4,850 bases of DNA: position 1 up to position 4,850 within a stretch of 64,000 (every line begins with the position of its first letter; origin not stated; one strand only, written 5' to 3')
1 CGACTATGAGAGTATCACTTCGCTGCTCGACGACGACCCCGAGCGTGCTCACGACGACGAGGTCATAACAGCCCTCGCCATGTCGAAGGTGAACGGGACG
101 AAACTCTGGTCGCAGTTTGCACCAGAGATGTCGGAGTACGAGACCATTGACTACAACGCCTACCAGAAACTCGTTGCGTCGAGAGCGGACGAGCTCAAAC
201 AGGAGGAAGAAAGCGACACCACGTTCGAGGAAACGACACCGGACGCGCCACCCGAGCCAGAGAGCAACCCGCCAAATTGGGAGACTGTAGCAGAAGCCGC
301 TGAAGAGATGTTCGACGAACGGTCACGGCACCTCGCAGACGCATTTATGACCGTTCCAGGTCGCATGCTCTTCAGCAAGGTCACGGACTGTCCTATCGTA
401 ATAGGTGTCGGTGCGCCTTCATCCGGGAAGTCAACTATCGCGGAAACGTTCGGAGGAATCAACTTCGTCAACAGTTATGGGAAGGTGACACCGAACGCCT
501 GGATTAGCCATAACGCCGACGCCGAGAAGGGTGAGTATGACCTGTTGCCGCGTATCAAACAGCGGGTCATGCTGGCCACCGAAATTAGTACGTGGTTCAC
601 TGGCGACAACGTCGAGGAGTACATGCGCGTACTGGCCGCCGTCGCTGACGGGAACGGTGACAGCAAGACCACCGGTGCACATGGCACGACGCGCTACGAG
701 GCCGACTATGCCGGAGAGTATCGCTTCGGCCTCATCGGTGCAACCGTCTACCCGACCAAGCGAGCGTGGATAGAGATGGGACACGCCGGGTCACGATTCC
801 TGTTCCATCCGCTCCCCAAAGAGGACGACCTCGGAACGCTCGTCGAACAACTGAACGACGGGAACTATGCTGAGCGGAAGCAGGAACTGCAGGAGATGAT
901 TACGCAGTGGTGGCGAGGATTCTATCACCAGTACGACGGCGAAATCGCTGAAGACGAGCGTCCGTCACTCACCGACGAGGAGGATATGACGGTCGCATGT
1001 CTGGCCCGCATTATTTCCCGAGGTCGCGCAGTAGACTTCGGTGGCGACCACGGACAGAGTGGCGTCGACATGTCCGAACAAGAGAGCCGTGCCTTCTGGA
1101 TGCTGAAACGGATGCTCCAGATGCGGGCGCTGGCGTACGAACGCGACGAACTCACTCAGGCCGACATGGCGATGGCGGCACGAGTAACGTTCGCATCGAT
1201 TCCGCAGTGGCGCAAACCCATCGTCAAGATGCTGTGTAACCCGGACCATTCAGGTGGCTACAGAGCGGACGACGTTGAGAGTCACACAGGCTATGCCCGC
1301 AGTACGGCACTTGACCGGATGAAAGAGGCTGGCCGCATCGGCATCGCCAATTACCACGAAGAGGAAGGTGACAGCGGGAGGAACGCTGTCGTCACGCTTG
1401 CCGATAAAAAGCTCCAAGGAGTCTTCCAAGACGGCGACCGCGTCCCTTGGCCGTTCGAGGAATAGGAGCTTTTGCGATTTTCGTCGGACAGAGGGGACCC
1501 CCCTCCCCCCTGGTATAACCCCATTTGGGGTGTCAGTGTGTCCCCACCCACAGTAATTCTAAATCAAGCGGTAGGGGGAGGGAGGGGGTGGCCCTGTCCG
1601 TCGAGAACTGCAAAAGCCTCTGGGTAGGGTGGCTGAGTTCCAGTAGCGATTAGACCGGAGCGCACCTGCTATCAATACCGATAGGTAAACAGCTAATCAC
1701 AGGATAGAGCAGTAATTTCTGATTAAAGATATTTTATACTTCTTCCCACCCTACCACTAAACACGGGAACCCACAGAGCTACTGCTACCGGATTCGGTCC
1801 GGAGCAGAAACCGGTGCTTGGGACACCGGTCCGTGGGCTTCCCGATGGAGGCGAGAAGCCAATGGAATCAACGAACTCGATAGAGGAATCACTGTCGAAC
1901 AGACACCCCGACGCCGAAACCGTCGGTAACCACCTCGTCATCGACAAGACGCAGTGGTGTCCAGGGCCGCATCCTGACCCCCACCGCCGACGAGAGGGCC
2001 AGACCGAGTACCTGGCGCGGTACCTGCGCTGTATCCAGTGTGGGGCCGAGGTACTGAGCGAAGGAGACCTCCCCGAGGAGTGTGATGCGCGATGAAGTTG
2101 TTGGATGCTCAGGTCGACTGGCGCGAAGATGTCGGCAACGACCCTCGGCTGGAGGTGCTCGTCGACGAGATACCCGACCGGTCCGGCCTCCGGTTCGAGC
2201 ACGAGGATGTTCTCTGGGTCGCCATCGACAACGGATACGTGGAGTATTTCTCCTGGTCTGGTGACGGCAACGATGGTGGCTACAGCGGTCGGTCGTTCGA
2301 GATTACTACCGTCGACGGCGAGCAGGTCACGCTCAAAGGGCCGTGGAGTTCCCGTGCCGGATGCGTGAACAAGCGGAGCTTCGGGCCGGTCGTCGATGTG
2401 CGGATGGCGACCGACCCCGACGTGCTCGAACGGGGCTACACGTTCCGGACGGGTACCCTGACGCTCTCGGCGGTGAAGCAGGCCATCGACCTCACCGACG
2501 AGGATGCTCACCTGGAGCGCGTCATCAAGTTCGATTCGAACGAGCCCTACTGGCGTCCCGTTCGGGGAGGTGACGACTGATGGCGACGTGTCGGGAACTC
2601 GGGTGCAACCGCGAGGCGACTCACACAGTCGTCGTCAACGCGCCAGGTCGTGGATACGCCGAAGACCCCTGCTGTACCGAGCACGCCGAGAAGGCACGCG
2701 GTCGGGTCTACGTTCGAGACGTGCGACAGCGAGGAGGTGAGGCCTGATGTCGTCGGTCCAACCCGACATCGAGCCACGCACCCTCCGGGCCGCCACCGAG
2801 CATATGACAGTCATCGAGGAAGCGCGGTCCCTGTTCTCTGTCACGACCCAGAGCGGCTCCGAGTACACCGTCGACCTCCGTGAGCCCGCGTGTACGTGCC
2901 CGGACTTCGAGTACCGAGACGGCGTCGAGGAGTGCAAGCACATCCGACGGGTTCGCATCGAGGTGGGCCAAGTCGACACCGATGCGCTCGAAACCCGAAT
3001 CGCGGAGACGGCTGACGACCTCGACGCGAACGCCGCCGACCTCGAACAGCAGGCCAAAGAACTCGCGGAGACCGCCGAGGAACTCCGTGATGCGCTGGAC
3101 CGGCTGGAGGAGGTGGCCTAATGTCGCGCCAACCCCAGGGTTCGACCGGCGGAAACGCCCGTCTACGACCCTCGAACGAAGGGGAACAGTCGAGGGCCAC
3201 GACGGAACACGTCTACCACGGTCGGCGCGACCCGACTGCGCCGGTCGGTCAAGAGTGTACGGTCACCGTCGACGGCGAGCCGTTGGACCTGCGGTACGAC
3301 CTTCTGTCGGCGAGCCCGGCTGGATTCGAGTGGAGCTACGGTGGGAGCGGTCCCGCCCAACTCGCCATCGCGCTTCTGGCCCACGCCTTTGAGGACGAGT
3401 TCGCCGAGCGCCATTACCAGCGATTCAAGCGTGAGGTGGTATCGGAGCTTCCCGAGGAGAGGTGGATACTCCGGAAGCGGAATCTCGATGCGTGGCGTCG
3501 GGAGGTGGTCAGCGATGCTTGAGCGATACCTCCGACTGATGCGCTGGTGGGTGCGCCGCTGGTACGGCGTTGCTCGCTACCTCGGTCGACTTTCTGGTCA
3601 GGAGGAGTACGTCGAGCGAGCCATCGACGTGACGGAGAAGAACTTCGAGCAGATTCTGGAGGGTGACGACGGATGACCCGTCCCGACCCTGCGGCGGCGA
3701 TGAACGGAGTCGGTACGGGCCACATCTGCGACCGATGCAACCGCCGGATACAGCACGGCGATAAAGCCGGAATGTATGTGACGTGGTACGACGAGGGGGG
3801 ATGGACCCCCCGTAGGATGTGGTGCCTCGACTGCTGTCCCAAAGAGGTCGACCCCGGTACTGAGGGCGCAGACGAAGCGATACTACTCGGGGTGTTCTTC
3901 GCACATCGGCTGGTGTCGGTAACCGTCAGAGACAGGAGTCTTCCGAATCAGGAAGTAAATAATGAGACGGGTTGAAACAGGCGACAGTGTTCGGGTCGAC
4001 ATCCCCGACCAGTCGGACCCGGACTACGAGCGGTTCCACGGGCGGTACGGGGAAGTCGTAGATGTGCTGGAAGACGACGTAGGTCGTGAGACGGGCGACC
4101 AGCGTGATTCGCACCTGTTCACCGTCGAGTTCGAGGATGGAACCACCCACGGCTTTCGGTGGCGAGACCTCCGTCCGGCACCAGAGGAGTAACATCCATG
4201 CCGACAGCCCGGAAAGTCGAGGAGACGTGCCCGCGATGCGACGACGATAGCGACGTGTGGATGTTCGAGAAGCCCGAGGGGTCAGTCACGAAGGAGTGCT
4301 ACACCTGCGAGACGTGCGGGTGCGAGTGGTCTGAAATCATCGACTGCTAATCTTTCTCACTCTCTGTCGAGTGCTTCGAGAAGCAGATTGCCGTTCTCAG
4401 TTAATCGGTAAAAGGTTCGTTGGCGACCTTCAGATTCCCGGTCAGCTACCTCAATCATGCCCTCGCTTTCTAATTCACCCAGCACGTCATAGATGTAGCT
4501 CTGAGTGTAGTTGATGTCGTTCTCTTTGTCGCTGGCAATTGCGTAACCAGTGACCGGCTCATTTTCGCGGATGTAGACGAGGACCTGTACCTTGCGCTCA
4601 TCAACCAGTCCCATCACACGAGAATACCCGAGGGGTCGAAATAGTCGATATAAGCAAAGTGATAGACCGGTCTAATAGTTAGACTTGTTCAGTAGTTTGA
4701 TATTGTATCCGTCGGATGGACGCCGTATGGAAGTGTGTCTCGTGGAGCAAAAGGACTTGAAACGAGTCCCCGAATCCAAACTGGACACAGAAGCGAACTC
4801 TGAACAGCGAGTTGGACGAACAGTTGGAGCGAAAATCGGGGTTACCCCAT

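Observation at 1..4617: Virus/plasmid-like module: P-loop NTPase followed by ~10 tightly overlapping small genes (SWIM finger, several Cys-rich mini-proteins) and a convergent wHTH regulator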

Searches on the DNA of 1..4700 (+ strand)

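Call 6: search_dna_similar(query=window:1-4700:+, collection=plasmids, mode=distant, max_rows=25)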
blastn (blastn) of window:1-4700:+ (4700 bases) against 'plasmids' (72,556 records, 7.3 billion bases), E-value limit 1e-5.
Records with a match: 4; places in all: 4; records where one place covers at least 80% of the query: 0.
Best place of each record, by identity: 60-80% 4.
By first word of the organism name: Halomarina 1; Natronomonas 1; Halorubrum 1; Halobacterium 1.
By predicted mobility (MOB-suite, as given by PLSDB): non-mobilizable 4.
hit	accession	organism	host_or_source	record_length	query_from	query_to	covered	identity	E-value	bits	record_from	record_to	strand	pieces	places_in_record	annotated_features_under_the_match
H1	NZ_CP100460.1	Halomarina sp. BND7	cell culture,sediment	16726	2850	2952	2%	75.7%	3e-9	74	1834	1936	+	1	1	hypothetical protein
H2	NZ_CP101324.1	Natronomonas gomsonensis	cell culture,sediment of a solar saltern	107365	3313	3399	2%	75.9%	5e-6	64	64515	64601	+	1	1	DUF6166 domain-containing protein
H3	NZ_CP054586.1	Halorubrum sp. CBA1229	solar salt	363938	3313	3399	2%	75.9%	5e-6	64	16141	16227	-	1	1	DUF6166 domain-containing protein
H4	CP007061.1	Halobacterium sp. DL1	-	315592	3322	3399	2%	78.2%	1e-6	65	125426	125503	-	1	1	hypothetical protein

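Call 7: search_dna_similar(query=window:1-4700:+, collection=phages, mode=distant, max_rows=25)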
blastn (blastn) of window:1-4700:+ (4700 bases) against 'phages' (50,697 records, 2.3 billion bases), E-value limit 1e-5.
Records with a match: 4; places in all: 4; records where one place covers at least 80% of the query: 0.
Best place of each record, by identity: 60-80% 4.
By first word of the organism name: Halorubrum 3; Haloarcula 1.
By host as written in the record: Halorubrum sp. 2; Halorubrum sodomense 1; Haloarcula japonica 1.
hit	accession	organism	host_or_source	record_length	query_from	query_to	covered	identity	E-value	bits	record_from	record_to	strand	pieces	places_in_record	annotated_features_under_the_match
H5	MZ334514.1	Halorubrum virus HSTV-3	Halorubrum sodomense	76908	4195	4334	3%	71.3%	1e-8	71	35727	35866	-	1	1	Zn finger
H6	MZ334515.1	Haloarcula virus HJTV-3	Haloarcula japonica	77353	4195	4334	3%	71.3%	1e-8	71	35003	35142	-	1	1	Zn finger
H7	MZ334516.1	Halorubrum virus HRTV-15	Halorubrum sp.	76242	4195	4334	3%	71.3%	1e-8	71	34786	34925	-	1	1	Zn finger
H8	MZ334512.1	Halorubrum virus HRTV-24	Halorubrum sp.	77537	4195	4334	3%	70.6%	1e-7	66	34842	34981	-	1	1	Zn finger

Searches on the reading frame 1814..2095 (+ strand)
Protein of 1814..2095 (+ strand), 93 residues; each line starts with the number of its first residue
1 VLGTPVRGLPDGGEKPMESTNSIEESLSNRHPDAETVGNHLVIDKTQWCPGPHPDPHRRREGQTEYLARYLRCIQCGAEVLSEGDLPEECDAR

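Call 5: search_protein_families(library=pfam, proteins=[window:1814-2095:+], max_evalue=0.1)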
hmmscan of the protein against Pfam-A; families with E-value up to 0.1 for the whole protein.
window:1814-2095:+ (93 aa): 1 family
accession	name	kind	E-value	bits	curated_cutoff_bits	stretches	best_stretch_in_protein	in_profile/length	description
PF23458.2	DUF7130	-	0.016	15.5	35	1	70-90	53-73/89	Domain of unknown function (DUF7130)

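Call 8: search_protein_families(library=phrogs, proteins=[window:1814-2095:+], max_evalue=0.01)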
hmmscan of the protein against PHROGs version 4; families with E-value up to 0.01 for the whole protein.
window:1814-2095:+ (93 aa): 0 families

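Call 33: search_protein_families(library=ncbifam, proteins=[window:1814-2095:+], max_evalue=0.01)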
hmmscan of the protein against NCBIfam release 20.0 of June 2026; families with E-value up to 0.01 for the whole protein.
window:1814-2095:+ (93 aa): 0 families

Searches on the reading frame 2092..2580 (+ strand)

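Call 5: search_protein_families(library=pfam, proteins=[window:2092-2580:+], max_evalue=0.1)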
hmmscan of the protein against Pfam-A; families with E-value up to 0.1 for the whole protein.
window:2092-2580:+ (162 aa): 0 families

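Call 8: search_protein_families(library=phrogs, proteins=[window:2092-2580:+], max_evalue=0.01)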
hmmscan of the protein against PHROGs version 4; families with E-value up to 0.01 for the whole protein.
window:2092-2580:+ (162 aa): 1 family
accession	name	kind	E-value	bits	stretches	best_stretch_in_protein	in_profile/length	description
phrog_26990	-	unknown function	0.0072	16.8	0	43-128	49-131/221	-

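Call 33: search_protein_families(library=ncbifam, proteins=[window:2092-2580:+], max_evalue=0.01)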
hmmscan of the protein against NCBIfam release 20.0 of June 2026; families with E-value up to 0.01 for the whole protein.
window:2092-2580:+ (162 aa): 0 families

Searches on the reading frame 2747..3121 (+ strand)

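Call 5: search_protein_families(library=pfam, proteins=[window:2747-3121:+], max_evalue=0.1)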
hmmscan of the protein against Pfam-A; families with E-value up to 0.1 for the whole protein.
window:2747-3121:+ (124 aa): 3 families
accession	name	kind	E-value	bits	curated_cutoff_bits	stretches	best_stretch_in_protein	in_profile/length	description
PF04434.22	SWIM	-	0.0016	18.4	19.6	1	40-66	1-30/38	SWIM zinc finger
PF06013.18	WXG100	-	0.022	15.5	27.3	1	92-122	2-32/86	Proteins of 100 residues with WXG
PF10046.14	BLOC1_2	-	0.046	14.5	33.4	1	83-123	30-70/96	Biogenesis of lysosome-related organelles complex-1 subunit 2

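Call 8: search_protein_families(library=phrogs, proteins=[window:2747-3121:+], max_evalue=0.01)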
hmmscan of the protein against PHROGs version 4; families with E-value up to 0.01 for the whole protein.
window:2747-3121:+ (124 aa): 1 family
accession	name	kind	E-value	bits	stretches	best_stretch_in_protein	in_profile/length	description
phrog_17897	-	unknown function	2.9e-16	60.5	1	7-82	14-96/129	-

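Call 33: search_protein_families(library=ncbifam, proteins=[window:2747-3121:+], max_evalue=0.01)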
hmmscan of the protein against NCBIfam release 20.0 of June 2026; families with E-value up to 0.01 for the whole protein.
window:2747-3121:+ (124 aa): 0 families

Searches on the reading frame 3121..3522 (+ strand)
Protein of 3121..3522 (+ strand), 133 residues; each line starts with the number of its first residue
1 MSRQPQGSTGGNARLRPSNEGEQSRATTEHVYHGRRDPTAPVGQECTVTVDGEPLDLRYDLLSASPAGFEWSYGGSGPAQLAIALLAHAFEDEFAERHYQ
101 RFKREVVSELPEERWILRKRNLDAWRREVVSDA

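Call 5: search_protein_families(library=pfam, proteins=[window:3121-3522:+], max_evalue=0.1)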
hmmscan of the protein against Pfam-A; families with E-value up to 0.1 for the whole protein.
window:3121-3522:+ (133 aa): 1 family
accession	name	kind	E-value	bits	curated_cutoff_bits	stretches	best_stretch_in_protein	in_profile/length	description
PF19663.4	DUF6166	-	2.1e-28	98.7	27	1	32-127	1-92/93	Family of unknown function (DUF6166)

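Call 8: search_protein_families(library=phrogs, proteins=[window:3121-3522:+], max_evalue=0.01)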
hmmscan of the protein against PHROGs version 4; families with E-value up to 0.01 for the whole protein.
window:3121-3522:+ (133 aa): 0 families

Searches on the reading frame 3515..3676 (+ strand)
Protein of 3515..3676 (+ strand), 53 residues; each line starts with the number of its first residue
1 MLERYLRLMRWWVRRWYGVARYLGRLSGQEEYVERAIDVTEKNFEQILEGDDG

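Call 5: search_protein_families(library=pfam, proteins=[window:3515-3676:+], max_evalue=0.1)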
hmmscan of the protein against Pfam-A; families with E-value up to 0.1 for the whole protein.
window:3515-3676:+ (53 aa): 1 family
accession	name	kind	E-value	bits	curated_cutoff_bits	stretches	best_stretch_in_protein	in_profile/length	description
PF18460.6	HetR_C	-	0.013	15.9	27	1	4-38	15-49/79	Heterocyst differentiation regulator C-terminal Hood domain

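Call 8: search_protein_families(library=phrogs, proteins=[window:3515-3676:+], max_evalue=0.01)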
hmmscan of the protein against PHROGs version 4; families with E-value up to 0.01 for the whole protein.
window:3515-3676:+ (53 aa): 0 families

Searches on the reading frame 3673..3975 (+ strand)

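Call 5: search_protein_families(library=pfam, proteins=[window:3673-3975:+], max_evalue=0.1)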
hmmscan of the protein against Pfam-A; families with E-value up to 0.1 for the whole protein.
window:3673-3975:+ (100 aa): 1 family
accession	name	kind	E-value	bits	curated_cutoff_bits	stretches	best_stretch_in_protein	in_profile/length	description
PF18439.7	zf_UBZ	-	0.092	12.9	25.6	0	17-30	3-16/32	Ubiquitin-Binding Zinc Finger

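Call 8: search_protein_families(library=phrogs, proteins=[window:3673-3975:+], max_evalue=0.01)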
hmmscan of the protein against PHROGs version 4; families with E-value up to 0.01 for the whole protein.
window:3673-3975:+ (100 aa): 1 family
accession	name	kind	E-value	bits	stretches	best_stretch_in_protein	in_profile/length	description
phrog_2569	-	unknown function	0.0098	17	0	19-57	7-44/58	-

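Call 33: search_protein_families(library=ncbifam, proteins=[window:3673-3975:+], max_evalue=0.01)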
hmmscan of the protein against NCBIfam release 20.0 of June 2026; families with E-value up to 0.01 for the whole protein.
window:3673-3975:+ (100 aa): 0 families
